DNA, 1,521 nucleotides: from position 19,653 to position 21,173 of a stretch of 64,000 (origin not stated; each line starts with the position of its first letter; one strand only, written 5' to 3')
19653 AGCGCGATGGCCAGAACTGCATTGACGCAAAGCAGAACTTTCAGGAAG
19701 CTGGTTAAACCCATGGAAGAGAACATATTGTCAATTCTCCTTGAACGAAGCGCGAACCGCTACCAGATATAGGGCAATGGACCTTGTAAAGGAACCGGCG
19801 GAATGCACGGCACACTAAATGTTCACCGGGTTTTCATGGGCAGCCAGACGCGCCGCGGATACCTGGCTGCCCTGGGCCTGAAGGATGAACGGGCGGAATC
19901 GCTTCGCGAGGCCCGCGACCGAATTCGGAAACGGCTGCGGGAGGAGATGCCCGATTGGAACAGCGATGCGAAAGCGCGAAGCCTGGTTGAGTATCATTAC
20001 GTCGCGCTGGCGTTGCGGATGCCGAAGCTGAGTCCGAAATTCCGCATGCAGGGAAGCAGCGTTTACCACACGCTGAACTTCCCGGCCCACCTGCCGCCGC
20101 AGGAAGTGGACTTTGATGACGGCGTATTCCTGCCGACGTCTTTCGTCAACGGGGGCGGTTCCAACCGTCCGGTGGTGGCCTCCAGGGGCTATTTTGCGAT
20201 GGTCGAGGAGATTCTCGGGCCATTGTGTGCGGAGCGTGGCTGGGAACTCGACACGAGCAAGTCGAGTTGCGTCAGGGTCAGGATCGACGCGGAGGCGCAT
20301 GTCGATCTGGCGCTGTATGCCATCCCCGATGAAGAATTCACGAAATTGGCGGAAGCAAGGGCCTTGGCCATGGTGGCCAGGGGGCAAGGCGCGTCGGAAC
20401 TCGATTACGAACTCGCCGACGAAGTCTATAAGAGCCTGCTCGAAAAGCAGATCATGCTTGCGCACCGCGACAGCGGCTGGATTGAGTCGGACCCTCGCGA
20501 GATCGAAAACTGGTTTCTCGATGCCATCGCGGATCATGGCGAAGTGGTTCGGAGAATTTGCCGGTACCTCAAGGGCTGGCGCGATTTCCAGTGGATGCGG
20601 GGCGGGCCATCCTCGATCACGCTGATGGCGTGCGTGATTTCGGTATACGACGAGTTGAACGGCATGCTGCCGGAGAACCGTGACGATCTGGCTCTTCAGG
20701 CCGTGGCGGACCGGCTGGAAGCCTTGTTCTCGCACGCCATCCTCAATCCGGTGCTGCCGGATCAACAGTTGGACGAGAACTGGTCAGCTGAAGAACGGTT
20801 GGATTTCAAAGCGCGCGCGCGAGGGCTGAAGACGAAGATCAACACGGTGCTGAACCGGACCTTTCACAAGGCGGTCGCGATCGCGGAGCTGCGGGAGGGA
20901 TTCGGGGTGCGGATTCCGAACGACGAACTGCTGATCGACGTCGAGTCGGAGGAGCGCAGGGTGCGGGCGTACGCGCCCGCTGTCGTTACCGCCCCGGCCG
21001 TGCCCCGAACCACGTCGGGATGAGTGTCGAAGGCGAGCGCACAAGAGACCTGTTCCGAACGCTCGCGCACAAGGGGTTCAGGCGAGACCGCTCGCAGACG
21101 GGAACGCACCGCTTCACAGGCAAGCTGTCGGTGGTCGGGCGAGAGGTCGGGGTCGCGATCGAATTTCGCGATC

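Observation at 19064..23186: Type II CBASS with the membrane effector transcribed divergently from the cyclase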

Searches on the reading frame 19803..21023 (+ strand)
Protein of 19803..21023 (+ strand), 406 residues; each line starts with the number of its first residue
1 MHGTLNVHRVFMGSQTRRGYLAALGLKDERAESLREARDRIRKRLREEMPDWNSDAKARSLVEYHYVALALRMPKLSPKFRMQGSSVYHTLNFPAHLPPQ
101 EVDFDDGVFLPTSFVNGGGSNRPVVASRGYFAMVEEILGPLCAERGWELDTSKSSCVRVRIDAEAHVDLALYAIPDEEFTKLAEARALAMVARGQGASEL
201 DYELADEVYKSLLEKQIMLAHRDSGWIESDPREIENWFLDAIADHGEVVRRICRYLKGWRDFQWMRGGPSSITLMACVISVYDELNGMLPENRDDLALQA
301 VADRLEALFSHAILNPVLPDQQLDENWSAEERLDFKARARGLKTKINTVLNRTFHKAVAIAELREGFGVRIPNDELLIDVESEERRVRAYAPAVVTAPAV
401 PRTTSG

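Call 3: search_protein_families(library=pfam, proteins=[window:19803-21023:+], max_evalue=0.01)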
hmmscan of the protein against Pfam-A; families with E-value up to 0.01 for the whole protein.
window:19803-21023:+ (406 aa): 2 families
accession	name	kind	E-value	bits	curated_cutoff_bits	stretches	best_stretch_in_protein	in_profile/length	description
PF21713.2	DncV_C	-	2.7e-23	82.8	28.4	1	246-378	1-133/135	Cyclic GMP-AMP synthase, C-terminal domain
PF21654.3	DncV-like_NTFase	-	1.2e-22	81.1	24.9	1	78-172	1-90/90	Cyclic GMP-AMP synthase DncV-like, nucleotidyltransferase domain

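Call 4: search_protein_families(library=padloc, proteins=[window:19803-21023:+], max_evalue=0.01)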
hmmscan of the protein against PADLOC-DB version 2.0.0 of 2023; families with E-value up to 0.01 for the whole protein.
window:19803-21023:+ (406 aa): 20 families
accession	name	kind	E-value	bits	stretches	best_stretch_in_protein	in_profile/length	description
PDLC00806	Cyclase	-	1.4e-129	430.4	1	4-406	3-396/396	oligonucleotide-cyclase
PDLC00768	Cyclase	-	4.8e-114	379.1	1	5-406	2-380/380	oligonucleotide-cyclase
PDLC00775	Cyclase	-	5.5e-105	349.6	1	5-406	2-389/389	oligonucleotide-cyclase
PDLC00781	Cyclase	-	3.9e-97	323.7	1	6-406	3-380/380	oligonucleotide-cyclase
PDLC00782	Cyclase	-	5.8e-69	231.2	2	4-194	6-170/417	oligonucleotide-cyclase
PDLC00821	Cyclase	-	2.7e-59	198.9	1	75-382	102-410/434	oligonucleotide-cyclase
PDLC00774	Cyclase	-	3.1e-35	119.9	2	207-388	127-302/316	oligonucleotide-cyclase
PDLC00824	Cyclase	-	1.1e-22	78.5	2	215-377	153-318/466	oligonucleotide-cyclase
PDLC00795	Cyclase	-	7.2e-18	62.8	2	221-371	151-316/340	oligonucleotide-cyclase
PDLC00778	Cyclase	-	9.5e-13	45.8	2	209-334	138-264/455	oligonucleotide-cyclase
PDLC00783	Cyclase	-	2.7e-12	44.3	1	217-338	152-276/349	oligonucleotide-cyclase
PDLC00798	Cyclase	-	2.6e-08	31.7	1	220-372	140-296/344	oligonucleotide-cyclase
PDLC00780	Cyclase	-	4.2e-08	30.7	1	248-374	214-344/388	oligonucleotide-cyclase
PDLC00799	Cyclase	-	5.2e-06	23.3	1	178-333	111-276/449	oligonucleotide-cyclase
PDLC00793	Cyclase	-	0.00013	19.3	1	210-377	131-303/462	oligonucleotide-cyclase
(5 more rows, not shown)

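Call 14: search_solved_structures(query=window:19803-21023:+, max_evalue=0.001)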
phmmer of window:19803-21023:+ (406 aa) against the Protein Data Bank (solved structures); distinct sequences matched with E-value up to 0.001: 10.
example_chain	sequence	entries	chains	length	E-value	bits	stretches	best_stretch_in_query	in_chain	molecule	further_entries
4u03_A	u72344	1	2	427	4.7e-40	141.1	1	76-378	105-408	Cyclic AMP-GMP synthase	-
4txy_A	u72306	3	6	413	6.4e-40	140.6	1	75-378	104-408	Cyclic AMP-GMP synthase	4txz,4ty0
4u0m_A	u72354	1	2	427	2.2e-39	138.9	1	76-378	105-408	Cyclic AMP-GMP synthase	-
5go3_A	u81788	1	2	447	8.7e-39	136.9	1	75-380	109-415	Cyclic GMP-AMP synthase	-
4xj1_A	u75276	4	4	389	4.4e-38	134.6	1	76-378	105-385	Cyclic AMP-GMP synthase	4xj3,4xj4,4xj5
4u0l_A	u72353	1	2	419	7.3e-38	133.9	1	76-378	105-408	Cyclic AMP-GMP synthase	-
4u0n_A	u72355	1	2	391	3.4e-36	128.4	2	218-378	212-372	Cyclic AMP-GMP synthase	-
4xj6_A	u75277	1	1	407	1.5e-33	119.7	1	46-376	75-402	VC0179-like protein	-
7ljo_A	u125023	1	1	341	2.8e-07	33.2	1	219-349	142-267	CD-NTase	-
8ysn_A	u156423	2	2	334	1.2e-05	27.8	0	226-373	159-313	Nucleotidyltransferase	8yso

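Call 41: search_dna_similar(query=window:19803-21023:+, collection=plasmids, mode=protein, max_evalue=1e-20, max_rows=60)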
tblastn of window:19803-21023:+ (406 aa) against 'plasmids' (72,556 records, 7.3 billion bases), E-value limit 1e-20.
Records with a match: 94; places in all: 101; records where one place covers at least 80% of the query: 47.
Best place of each record, by identity: <60% 94.
By first word of the organism name: Ralstonia 31; Acinetobacter 12; Klebsiella 11; Bradyrhizobium 10; Raoultella 5; Enterobacter 5; Burkholderia 3; Rhizobium 2; Agrobacterium 2; Vibrio 2; and 10 more.
By predicted mobility (MOB-suite, as given by PLSDB): mobilizable 52; conjugative 32; non-mobilizable 10.
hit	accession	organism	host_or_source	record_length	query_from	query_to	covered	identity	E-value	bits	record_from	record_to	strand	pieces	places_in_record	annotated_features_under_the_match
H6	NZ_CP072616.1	Sulfitobacter sp. CB2047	-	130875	4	379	93%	40.6%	1e-73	257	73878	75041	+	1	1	cyclic GMP-AMP synthase DncV-like nucleotidyltransferase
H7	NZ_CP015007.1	Aminobacter aminovorans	cell culture,soil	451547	6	380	92%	36.2%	9e-56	205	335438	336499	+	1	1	cyclic GMP-AMP synthase DncV-like nucleotidyltransferase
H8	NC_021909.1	Rhizobium etli bv. mimosae str. Mim1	Mimosa affinis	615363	6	380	92%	36.2%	1e-58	213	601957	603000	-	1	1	CBASS cGAMP synthase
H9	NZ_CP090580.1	Methylobacterium radiotolerans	Pure isolate,Urban soil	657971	6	380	92%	36.2%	1e-57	210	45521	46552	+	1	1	cyclic GMP-AMP synthase DncV-like nucleotidyltransferase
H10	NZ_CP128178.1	Sphingobium baderi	mixed culture,activated sludge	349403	10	380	91%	36.5%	1e-64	231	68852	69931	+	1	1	CBASS cGAMP synthase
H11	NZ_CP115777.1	Paracoccus albus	cell culture,sediment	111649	3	383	94%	35.1%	5e-63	226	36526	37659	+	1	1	CBASS cGAMP synthase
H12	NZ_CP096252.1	Bradyrhizobium barranii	Glycine max cv. AC Glengarry,Cell ...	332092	6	380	92%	35.5%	3e-58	212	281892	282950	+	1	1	cyclic GMP-AMP synthase DncV-like nucleotidyltransferase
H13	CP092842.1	Bradyrhizobium sp. 62B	Arachis hypogaea L.,cell ...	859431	6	380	92%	35.3%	8e-59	214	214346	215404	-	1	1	CBASS cGAMP synthase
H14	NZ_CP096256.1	Bradyrhizobium barranii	Glycine max cv. AC Glengarry,Cell ...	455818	6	380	92%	35.3%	2e-57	210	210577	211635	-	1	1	cyclic GMP-AMP synthase DncV-like nucleotidyltransferase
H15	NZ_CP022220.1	Bradyrhizobium guangxiense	peanut,cell culture,roots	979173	6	380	92%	35.0%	3e-58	212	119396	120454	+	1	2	cyclic GMP-AMP synthase DncV-like nucleotidyltransferase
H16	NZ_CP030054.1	Bradyrhizobium guangzhouense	Arachis hypogaea,Microbe,nodule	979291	6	380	92%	35.0%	3e-58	212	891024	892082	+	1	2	cyclic GMP-AMP synthase DncV-like nucleotidyltransferase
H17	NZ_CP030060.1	Bradyrhizobium sp. CCBAU 53351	Arachis hypogaea,Microbe,nodule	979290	6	380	92%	35.0%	3e-58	212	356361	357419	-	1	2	cyclic GMP-AMP synthase DncV-like nucleotidyltransferase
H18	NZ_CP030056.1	Bradyrhizobium sp. CCBAU 53340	Arachis hypogaea,Microbe,nodule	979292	6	380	92%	35.0%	3e-58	212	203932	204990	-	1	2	cyclic GMP-AMP synthase DncV-like nucleotidyltransferase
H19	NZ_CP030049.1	Bradyrhizobium sp. CCBAU 53338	Arachis hypogaea,Microbe,nodule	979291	6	380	92%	35.0%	3e-58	212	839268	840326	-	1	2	cyclic GMP-AMP synthase DncV-like nucleotidyltransferase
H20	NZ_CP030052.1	Bradyrhizobium guangdongense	peanut,cell culture,roots of peanut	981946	6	380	92%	35.0%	3e-58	212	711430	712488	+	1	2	cyclic GMP-AMP synthase DncV-like nucleotidyltransferase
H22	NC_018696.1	Paraburkholderia phenoliruptrix BR3459a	Mimosa flocculosa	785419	34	373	84%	38.5%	2e-54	201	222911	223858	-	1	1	cyclic GMP-AMP synthase DncV-like nucleotidyltransferase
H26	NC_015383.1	Burkholderia gladioli BSR3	-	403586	5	382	93%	32.5%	3e-51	192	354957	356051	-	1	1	cyclic GMP-AMP synthase DncV-like nucleotidyltransferase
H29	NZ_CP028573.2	Acinetobacter pittii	Homo sapiens,Pure Culture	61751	6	382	93%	31.4%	2e-42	166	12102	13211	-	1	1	cyclic GMP-AMP synthase DncV-like nucleotidyltransferase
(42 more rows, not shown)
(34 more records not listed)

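Call 42: get_annotated_region(hit=H7, flank=4000)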
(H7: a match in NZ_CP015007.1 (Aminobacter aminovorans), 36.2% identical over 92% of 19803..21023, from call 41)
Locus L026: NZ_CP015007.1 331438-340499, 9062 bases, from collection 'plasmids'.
description: Aminobacter aminovorans strain KCTC 2477 plasmid pAA02, complete sequence
organism: Aminobacter aminovorans (NCBI taxid 83263)
taxonomy: Bacteria; Pseudomonadota; Alphaproteobacteria; Hyphomicrobiales; Phyllobacteriaceae; Aminobacter; Aminobacter aminovorans
host: -; source: cell culture,soil; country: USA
typing (MOB-suite, as given by PLSDB): non-mobilizable; mating-pair formation MPF_T
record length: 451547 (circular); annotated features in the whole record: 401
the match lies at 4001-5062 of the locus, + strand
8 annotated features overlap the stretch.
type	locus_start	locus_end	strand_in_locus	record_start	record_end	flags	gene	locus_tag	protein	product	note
CDS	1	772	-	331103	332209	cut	hxsC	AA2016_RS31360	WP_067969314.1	His-Xaa-Ser system radical SAM maturase HxsC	-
CDS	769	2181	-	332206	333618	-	hxsB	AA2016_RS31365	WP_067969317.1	His-Xaa-Ser system radical SAM maturase HxsB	-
CDS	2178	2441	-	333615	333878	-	-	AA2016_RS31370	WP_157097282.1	hypothetical protein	-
CDS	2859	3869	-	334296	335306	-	-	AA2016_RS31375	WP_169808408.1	CBASS cGAMP-activated phospholipase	-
CDS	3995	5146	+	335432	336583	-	-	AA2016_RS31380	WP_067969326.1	cyclic GMP-AMP synthase DncV-like nucleotidyltransferase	-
CDS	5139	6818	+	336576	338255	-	-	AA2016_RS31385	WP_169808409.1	ThiF family adenylyltransferase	-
CDS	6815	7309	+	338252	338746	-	-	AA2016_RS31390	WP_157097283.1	Mov34/MPN/PAD-1 family protein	-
CDS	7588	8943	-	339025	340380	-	-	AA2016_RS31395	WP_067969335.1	PleD family two-component system response regulator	GO:0000160 - phosphorelay signal transduction system [Evidence IEA]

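Call 43: get_annotated_region(hit=H8, flank=4000)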
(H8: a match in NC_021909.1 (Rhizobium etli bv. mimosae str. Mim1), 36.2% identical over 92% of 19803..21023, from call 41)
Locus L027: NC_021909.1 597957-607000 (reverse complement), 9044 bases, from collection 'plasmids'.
description: Rhizobium etli bv. mimosae str. Mim1 plasmid pRetMIM1e, complete sequence
organism: Rhizobium etli bv. mimosae str. Mim1 (NCBI taxid 1328306)
taxonomy: Bacteria; Pseudomonadota; Alphaproteobacteria; Hyphomicrobiales; Rhizobiaceae; Rhizobium; Rhizobium etli; Rhizobium etli bv. mimosae str. Mim1
host: -; source: Mimosa affinis; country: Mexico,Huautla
typing (MOB-suite, as given by PLSDB): conjugative; relaxase MOBP; mating-pair formation MPF_T
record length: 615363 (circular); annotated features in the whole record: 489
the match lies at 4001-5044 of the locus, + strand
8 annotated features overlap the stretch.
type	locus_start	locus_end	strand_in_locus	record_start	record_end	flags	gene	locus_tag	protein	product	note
CDS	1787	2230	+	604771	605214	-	-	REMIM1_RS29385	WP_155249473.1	hypothetical protein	-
CDS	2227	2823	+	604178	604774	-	-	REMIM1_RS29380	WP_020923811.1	hypothetical protein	-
CDS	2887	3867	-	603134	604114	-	-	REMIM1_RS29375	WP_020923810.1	CBASS cGAMP-activated phospholipase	-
CDS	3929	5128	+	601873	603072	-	-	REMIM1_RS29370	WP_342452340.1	CBASS cGAMP synthase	-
CDS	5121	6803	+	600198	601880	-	-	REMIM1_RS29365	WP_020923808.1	ThiF family adenylyltransferase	-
CDS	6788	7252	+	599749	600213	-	-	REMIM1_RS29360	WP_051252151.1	Mov34/MPN/PAD-1 family protein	-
CDS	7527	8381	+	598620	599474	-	-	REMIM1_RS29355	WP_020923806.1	hypothetical protein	-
CDS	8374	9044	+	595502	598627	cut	-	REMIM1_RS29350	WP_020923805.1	DEAD/DEAH box helicase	-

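Call 44: get_annotated_region(hit=H9, flank=4000)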
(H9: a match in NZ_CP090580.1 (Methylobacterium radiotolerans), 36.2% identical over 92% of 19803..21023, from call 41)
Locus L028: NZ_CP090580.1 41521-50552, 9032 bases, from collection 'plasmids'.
description: Methylobacterium radiotolerans strain NYY1 plasmid pNYY1_1, complete sequence
organism: Methylobacterium radiotolerans (NCBI taxid 31998)
taxonomy: Bacteria; Pseudomonadota; Alphaproteobacteria; Hyphomicrobiales; Methylobacteriaceae; Methylobacterium; Methylobacterium radiotolerans
host: -; source: Pure isolate,Urban soil; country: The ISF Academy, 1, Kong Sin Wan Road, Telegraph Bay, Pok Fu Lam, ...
typing (MOB-suite, as given by PLSDB): mobilizable; relaxase MOBP
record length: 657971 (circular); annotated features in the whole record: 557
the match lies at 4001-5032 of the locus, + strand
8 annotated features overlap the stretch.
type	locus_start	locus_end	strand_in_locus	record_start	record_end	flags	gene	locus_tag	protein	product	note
CDS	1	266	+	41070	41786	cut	-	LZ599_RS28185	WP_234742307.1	tyrosine-type recombinase/integrase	GO:0015074 - DNA integration [Evidence IEA]; GO:0006310 - DNA recombination [Evidence IEA]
CDS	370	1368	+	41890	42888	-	-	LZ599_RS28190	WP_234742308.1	helix-turn-helix domain-containing protein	GO:0006355 - regulation of DNA-templated transcription [Evidence IEA]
CDS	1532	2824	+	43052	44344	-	-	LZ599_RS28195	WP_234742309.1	flagellin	GO:0071973 - bacterial-type flagellum-dependent cell motility [Evidence IEA]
CDS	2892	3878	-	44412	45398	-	-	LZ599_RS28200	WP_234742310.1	CBASS cGAMP-activated phospholipase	-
CDS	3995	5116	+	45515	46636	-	-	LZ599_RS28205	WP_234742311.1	cyclic GMP-AMP synthase DncV-like nucleotidyltransferase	-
CDS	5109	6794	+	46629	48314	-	-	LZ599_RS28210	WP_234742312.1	ThiF family adenylyltransferase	-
CDS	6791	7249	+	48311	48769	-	-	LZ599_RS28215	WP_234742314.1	Mov34/MPN/PAD-1 family protein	-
CDS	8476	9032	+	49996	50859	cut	-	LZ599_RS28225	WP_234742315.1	hypothetical protein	-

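Call 45: get_annotated_region(hit=H11, flank=4000)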
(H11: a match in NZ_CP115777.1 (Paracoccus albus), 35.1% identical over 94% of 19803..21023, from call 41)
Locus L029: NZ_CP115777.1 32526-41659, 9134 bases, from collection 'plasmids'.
description: Paracoccus albus strain SCSIO 80058 plasmid p2, complete sequence
organism: Paracoccus albus (NCBI taxid 3017784)
taxonomy: Bacteria; Pseudomonadota; Alphaproteobacteria; Rhodobacterales; Paracoccaceae; Paracoccus; Paracoccus albus
host: -; source: cell culture,sediment; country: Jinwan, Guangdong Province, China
typing (MOB-suite, as given by PLSDB): mobilizable; replicon rep_cluster_579; relaxase MOBP
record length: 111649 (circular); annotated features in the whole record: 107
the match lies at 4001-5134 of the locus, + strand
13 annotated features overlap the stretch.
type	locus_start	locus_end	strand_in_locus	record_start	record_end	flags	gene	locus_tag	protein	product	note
CDS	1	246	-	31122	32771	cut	merA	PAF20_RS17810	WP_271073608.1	mercury(II) reductase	-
CDS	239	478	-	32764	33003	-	merF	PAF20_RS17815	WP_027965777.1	mercury resistance system transport protein MerF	-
CDS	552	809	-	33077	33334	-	merF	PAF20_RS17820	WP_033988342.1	mercury resistance system transport protein MerF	-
CDS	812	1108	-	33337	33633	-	merP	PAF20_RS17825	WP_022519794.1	mercury resistance system periplasmic binding protein MerP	-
CDS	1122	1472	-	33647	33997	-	merT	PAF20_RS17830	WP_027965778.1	mercuric ion transporter MerT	-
CDS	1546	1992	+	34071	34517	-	merR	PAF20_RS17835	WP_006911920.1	Hg(II)-responsive transcriptional regulator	-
CDS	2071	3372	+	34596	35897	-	-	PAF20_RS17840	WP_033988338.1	ISL3 family transposase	-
CDS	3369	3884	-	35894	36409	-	-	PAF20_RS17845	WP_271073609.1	hypothetical protein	-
CDS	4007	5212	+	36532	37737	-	-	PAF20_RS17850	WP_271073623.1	CBASS cGAMP synthase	-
CDS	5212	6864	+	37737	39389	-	-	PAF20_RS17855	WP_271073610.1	ThiF family adenylyltransferase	-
CDS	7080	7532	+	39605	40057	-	-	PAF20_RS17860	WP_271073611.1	hypothetical protein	-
CDS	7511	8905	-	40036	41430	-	chrA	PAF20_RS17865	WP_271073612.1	chromate efflux transporter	GO:0015703 - chromate transport [Evidence IEA]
CDS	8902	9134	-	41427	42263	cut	-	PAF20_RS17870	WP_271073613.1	sulfurtransferase/chromate resistance protein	-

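Call 46: get_annotated_region(hit=H12, flank=4000)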
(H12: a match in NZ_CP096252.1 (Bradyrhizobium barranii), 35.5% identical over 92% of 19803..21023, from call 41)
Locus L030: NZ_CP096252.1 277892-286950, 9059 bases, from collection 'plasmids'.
description: Bradyrhizobium barranii subsp. apii strain 38S5 plasmid pBb38S5a, complete sequence
organism: Bradyrhizobium barranii (NCBI taxid 2819348)
taxonomy: Bacteria; Pseudomonadota; Alphaproteobacteria; Hyphomicrobiales; Nitrobacteraceae; Bradyrhizobium; Bradyrhizobium barranii
host: -; source: Glycine max cv. AC Glengarry,Cell Culture,Root nodule from soybean plant inoculated with root zone soil from ...; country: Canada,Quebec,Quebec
typing (MOB-suite, as given by PLSDB): conjugative; replicon rep_cluster_506; relaxase MOBP,MOBP; mating-pair formation MPF_T
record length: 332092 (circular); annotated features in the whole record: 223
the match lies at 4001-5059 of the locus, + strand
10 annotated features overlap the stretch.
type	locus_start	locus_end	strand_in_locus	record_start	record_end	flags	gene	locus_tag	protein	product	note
CDS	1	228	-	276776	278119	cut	-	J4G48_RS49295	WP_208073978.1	IS1380 family transposase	-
CDS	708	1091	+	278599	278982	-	-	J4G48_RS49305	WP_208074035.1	TatD family hydrolase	-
CDS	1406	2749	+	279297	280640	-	-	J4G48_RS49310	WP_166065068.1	IS1380 family transposase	-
CDS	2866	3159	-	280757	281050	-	-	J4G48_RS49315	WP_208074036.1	hypothetical protein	-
CDS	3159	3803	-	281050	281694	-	-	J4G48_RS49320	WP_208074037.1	CBASS cGAMP-activated phospholipase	-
CDS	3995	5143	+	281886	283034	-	-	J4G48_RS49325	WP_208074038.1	cyclic GMP-AMP synthase DncV-like nucleotidyltransferase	-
CDS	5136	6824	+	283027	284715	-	-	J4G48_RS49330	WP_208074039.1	ThiF family adenylyltransferase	-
CDS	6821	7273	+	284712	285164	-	-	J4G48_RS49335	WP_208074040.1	Mov34/MPN/PAD-1 family protein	-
CDS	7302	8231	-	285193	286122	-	-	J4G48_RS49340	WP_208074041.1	hypothetical protein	-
CDS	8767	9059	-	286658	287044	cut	-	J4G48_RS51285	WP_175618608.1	hypothetical protein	-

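Call 47: get_annotated_region(hit=H22, flank=4000)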
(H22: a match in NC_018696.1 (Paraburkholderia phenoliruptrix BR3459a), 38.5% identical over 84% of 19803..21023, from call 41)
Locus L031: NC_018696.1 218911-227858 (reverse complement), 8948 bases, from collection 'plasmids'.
description: Paraburkholderia phenoliruptrix BR3459a plasmid pSYMBR3459, complete sequence
organism: Paraburkholderia phenoliruptrix BR3459a (NCBI taxid 1229205)
taxonomy: Bacteria; Pseudomonadota; Betaproteobacteria; Burkholderiales; Burkholderiaceae; Paraburkholderia; Paraburkholderia phenoliruptrix; Paraburkholderia phenoliruptrix BR3459a
host: -; source: Mimosa flocculosa; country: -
typing (MOB-suite, as given by PLSDB): conjugative; relaxase MOBP; mating-pair formation MPF_T
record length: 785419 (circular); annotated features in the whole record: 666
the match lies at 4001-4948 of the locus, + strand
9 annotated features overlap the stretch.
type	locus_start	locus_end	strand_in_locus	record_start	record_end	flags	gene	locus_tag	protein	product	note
CDS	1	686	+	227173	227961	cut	istB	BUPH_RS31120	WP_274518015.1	IS21-like element helper ATPase IstB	-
CDS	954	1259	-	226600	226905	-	-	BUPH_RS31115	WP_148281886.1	kelch repeat-containing protein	-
CDS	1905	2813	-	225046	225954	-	-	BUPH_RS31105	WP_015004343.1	WYL domain-containing protein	-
CDS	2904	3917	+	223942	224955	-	-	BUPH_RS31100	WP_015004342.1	CBASS cGAMP-activated phospholipase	-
CDS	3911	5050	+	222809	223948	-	-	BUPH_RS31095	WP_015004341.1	cyclic GMP-AMP synthase DncV-like nucleotidyltransferase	-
CDS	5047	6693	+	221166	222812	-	-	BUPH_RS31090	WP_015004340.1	ThiF family adenylyltransferase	-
CDS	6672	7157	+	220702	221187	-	-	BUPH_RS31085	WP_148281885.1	Mov34/MPN/PAD-1 family protein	-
CDS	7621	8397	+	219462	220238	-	istA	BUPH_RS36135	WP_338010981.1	IS21 family transposase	-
CDS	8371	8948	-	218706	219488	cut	-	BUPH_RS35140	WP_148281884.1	hypothetical protein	-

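Call 48: get_annotated_region(hit=H26, flank=4000)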
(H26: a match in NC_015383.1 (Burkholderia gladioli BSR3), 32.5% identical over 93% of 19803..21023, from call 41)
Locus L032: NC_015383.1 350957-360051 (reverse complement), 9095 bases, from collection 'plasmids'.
description: Burkholderia gladioli BSR3 plasmid bgla_4p, complete sequence
organism: Burkholderia gladioli BSR3 (NCBI taxid 999541)
taxonomy: Bacteria; Pseudomonadota; Betaproteobacteria; Burkholderiales; Burkholderiaceae; Burkholderia; Burkholderia gladioli; Burkholderia gladioli BSR3
host: -; source: -; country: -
typing (MOB-suite, as given by PLSDB): conjugative; replicon rep_cluster_364; relaxase MOBH,MOBP; mating-pair formation MPF_T
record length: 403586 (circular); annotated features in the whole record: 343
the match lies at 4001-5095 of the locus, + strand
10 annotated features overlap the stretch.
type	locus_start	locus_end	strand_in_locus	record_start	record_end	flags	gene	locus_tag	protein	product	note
CDS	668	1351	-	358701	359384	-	-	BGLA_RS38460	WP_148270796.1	hypothetical protein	-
CDS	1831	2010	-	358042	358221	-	-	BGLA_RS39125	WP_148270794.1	hypothetical protein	-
CDS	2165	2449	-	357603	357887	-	-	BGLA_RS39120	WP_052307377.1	hypothetical protein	-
CDS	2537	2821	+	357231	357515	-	-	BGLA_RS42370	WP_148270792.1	hypothetical protein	-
CDS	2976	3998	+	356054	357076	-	-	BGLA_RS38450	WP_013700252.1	CBASS cGAMP-activated phospholipase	-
CDS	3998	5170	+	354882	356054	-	-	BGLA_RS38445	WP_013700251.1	cyclic GMP-AMP synthase DncV-like nucleotidyltransferase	-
CDS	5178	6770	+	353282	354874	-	-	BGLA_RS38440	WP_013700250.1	ThiF family adenylyltransferase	-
CDS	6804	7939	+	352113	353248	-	-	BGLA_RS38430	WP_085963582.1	IS3 family transposase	-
CDS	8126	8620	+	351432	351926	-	-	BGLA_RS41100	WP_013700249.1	Mov34/MPN/PAD-1 family protein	-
CDS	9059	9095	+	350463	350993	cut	-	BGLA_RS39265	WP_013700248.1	transposase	GO:0006313 - DNA transposition [Evidence IEA]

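Call 49: get_annotated_region(hit=H29, flank=4000)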
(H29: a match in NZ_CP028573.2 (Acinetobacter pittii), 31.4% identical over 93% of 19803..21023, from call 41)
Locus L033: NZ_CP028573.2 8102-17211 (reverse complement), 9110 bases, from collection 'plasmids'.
description: Acinetobacter pittii strain WCHAP005046 plasmid pOXA58_005046, complete sequence
organism: Acinetobacter pittii (NCBI taxid 48296)
taxonomy: Bacteria; Pseudomonadota; Gammaproteobacteria; Moraxellales; Moraxellaceae; Acinetobacter; Acinetobacter pittii
host: -; source: Homo sapiens,Pure Culture; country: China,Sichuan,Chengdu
typing (MOB-suite, as given by PLSDB): mobilizable; replicon rep_cluster_1218; relaxase MOBP
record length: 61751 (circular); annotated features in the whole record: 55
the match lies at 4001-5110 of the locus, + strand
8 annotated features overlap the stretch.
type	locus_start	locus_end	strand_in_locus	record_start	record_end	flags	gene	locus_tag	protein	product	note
CDS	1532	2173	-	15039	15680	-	-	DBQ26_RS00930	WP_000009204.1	hypothetical protein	-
CDS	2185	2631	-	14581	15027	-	-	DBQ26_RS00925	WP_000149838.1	hypothetical protein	-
CDS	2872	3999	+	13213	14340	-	-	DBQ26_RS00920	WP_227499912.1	CBASS cGAMP-activated phospholipase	-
CDS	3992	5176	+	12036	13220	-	-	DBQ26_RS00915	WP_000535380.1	cyclic GMP-AMP synthase DncV-like nucleotidyltransferase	-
CDS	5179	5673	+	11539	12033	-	-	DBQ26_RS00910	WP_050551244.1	Mov34/MPN/PAD-1 family protein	-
CDS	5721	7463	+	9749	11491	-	-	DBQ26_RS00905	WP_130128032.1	ThiF family adenylyltransferase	-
CDS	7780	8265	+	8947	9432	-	-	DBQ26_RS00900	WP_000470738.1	hypothetical protein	-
CDS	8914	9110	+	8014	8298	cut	-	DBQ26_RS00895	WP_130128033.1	hypothetical protein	-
